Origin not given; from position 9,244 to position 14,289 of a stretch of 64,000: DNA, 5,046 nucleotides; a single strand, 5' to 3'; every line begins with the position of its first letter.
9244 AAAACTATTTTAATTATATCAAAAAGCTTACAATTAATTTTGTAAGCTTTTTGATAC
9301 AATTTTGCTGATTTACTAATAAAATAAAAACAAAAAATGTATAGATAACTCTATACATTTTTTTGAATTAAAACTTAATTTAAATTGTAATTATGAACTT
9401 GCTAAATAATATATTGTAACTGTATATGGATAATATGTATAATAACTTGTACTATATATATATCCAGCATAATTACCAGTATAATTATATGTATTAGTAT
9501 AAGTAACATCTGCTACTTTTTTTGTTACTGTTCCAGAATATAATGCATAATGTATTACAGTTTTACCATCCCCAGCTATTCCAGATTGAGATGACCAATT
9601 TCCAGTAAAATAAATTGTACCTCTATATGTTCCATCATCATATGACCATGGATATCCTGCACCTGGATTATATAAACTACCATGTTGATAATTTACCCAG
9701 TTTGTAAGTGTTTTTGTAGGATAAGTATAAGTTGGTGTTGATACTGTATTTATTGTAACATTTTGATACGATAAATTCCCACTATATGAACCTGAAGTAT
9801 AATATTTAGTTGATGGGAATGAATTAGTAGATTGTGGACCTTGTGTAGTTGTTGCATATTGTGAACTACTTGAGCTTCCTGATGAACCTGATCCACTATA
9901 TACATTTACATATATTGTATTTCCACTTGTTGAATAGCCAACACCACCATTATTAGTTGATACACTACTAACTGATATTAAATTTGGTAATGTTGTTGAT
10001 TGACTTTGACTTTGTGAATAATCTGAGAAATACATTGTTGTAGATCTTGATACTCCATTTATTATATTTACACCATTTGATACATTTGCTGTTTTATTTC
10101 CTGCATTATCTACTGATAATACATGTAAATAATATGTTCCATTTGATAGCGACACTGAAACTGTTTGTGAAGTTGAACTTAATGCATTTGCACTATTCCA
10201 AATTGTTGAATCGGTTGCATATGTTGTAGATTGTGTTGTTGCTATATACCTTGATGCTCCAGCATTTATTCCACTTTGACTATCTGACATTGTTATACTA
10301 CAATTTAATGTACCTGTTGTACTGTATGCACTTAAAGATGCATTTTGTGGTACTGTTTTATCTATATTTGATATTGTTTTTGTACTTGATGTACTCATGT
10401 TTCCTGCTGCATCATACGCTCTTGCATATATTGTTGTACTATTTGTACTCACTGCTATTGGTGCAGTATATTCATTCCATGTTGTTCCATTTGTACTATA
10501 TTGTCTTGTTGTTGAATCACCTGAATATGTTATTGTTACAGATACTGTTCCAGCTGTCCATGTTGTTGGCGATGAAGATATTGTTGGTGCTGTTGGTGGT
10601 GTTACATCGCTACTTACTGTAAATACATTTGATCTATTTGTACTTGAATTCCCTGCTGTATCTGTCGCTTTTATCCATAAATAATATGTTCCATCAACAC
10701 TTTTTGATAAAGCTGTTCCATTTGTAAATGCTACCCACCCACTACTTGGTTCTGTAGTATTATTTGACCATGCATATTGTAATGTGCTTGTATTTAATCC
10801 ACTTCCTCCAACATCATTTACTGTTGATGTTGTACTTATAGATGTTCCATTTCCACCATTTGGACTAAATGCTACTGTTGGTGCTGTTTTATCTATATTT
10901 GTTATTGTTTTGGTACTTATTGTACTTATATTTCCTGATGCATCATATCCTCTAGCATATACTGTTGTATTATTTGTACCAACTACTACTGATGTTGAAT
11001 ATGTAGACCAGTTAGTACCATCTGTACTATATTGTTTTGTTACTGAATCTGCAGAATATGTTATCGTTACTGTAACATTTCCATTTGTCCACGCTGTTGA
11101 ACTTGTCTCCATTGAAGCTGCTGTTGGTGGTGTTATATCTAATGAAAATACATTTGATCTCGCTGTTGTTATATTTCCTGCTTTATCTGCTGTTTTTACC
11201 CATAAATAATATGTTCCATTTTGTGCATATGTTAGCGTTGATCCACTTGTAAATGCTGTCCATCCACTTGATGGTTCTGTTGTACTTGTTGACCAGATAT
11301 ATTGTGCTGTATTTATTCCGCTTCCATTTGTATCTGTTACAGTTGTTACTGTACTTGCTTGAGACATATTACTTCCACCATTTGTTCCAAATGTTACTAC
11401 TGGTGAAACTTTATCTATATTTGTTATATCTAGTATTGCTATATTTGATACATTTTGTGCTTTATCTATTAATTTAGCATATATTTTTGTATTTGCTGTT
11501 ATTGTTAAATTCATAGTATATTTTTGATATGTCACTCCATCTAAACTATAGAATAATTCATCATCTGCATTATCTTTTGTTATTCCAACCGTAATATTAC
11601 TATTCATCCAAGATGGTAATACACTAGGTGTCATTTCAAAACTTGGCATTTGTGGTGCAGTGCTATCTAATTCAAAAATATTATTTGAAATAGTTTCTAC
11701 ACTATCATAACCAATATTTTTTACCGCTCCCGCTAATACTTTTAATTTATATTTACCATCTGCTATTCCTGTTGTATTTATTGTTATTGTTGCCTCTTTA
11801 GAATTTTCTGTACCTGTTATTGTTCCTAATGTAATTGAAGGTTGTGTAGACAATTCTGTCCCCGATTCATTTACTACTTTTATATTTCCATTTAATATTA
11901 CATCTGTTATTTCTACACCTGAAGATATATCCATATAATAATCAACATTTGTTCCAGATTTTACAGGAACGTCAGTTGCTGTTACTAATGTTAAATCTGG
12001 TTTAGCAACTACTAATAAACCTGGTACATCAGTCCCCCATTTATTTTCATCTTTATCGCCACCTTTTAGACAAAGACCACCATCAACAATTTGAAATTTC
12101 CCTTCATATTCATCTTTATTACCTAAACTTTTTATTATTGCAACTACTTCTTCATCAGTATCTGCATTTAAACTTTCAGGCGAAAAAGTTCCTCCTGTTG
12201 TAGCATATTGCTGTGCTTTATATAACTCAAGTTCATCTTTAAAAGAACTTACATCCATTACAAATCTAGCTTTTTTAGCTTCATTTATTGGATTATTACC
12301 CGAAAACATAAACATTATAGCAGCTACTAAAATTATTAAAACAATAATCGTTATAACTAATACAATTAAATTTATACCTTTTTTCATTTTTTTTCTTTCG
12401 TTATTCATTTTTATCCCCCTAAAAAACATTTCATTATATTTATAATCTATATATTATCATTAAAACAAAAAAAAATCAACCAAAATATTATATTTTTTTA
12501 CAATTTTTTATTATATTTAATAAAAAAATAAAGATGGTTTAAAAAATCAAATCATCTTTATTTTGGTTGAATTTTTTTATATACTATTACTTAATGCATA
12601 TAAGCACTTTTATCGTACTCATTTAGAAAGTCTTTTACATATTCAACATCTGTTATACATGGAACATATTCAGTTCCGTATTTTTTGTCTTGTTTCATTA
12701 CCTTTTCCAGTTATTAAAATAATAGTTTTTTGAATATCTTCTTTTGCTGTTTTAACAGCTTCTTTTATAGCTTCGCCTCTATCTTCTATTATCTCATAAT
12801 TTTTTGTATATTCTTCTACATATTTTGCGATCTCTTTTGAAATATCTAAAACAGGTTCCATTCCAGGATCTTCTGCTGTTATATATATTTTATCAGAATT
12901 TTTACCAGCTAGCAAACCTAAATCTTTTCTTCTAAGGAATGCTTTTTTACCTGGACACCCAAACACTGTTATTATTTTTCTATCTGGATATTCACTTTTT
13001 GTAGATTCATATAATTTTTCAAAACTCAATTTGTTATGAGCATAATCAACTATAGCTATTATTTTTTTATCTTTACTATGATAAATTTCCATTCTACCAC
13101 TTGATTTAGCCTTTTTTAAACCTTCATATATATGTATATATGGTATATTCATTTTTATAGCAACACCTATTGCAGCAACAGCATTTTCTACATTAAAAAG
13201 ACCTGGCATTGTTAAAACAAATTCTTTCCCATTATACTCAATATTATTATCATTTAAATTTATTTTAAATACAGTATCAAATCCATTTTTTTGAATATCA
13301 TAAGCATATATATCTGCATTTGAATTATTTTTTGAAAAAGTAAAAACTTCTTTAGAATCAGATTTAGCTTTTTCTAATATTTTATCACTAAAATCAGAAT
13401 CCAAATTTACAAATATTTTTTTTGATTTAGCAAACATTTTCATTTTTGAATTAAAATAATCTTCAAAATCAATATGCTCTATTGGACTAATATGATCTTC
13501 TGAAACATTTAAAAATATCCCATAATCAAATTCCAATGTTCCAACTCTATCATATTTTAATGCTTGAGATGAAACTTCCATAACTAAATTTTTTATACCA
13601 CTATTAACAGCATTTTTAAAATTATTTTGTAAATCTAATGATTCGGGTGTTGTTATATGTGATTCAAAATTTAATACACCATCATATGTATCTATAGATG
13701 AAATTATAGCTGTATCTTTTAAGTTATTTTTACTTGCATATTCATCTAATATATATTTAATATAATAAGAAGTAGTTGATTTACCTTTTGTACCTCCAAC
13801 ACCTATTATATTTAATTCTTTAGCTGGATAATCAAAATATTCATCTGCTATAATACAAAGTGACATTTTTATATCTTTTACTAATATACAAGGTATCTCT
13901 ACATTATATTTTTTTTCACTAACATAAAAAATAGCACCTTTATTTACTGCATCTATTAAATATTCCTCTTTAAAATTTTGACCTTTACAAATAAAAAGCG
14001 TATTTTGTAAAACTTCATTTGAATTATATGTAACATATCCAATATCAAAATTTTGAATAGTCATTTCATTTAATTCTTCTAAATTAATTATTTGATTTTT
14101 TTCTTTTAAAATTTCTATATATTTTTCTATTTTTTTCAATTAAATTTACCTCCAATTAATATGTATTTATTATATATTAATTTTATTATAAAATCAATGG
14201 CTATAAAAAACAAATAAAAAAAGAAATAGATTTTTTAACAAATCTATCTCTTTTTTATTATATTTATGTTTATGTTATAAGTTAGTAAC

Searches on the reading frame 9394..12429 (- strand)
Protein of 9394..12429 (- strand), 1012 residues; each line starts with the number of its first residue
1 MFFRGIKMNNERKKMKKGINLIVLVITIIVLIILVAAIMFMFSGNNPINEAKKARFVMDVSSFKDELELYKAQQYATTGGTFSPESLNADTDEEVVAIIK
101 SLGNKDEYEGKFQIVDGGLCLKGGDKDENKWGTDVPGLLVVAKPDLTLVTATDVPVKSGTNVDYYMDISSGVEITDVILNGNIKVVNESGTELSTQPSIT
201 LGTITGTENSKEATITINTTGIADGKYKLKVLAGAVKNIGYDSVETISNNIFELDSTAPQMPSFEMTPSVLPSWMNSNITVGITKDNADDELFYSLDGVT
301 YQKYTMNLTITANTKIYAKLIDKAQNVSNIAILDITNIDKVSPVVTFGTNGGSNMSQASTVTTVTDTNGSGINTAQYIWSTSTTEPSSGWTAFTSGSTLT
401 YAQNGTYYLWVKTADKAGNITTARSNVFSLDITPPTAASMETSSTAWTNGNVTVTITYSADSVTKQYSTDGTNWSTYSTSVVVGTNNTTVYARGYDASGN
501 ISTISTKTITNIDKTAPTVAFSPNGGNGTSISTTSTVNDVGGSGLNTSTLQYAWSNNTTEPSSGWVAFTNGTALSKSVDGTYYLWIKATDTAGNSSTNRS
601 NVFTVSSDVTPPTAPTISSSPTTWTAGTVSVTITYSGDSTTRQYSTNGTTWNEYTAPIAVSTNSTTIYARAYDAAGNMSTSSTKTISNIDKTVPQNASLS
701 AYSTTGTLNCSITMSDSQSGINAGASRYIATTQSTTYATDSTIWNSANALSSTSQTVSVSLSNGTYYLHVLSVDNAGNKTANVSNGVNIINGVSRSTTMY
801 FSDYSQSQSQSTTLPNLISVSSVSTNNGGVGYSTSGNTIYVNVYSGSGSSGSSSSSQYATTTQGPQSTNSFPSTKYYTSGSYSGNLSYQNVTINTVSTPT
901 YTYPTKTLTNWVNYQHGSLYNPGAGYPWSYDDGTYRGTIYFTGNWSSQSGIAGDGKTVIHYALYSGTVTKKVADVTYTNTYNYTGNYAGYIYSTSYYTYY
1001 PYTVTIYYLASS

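Call 59: search_protein_families(library=pfam, proteins=[window:9394-12429:-], max_evalue=0.00001)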
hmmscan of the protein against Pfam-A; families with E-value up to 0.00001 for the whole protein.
window:9394-12429:- (1012 aa): 1 family
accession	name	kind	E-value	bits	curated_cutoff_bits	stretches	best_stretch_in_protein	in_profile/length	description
PF19077.6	Big_13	-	3.8e-06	27.8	27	0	558-605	56-100/102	Bacterial Ig-like domain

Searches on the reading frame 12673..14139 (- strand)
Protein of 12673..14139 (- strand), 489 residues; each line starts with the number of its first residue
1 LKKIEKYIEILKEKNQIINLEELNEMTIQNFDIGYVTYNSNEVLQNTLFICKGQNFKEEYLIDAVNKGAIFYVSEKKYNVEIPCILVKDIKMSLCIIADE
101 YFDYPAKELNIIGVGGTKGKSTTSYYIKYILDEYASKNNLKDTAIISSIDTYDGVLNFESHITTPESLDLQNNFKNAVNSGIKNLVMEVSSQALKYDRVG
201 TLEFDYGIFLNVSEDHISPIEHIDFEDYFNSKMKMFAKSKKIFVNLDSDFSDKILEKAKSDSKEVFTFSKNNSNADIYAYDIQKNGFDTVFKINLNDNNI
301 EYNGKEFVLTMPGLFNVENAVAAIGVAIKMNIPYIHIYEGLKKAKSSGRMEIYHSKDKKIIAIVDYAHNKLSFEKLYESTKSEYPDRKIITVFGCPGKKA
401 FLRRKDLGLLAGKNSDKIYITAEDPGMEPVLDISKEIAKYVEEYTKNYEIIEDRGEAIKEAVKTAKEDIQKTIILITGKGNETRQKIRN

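Call 59: search_protein_families(library=pfam, proteins=[window:12673-14139:-], max_evalue=0.00001)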
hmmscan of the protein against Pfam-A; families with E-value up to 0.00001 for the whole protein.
window:12673-14139:- (489 aa): 2 families
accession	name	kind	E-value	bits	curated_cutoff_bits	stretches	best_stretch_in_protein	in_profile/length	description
PF08245.18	Mur_ligase_M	-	1e-37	130.5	24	1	114-327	1-200/200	Mur ligase middle domain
PF02875.26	Mur_ligase_C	-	6.3e-23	82.4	28.4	1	348-480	1-127/127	Mur ligase, glutamate ligase domain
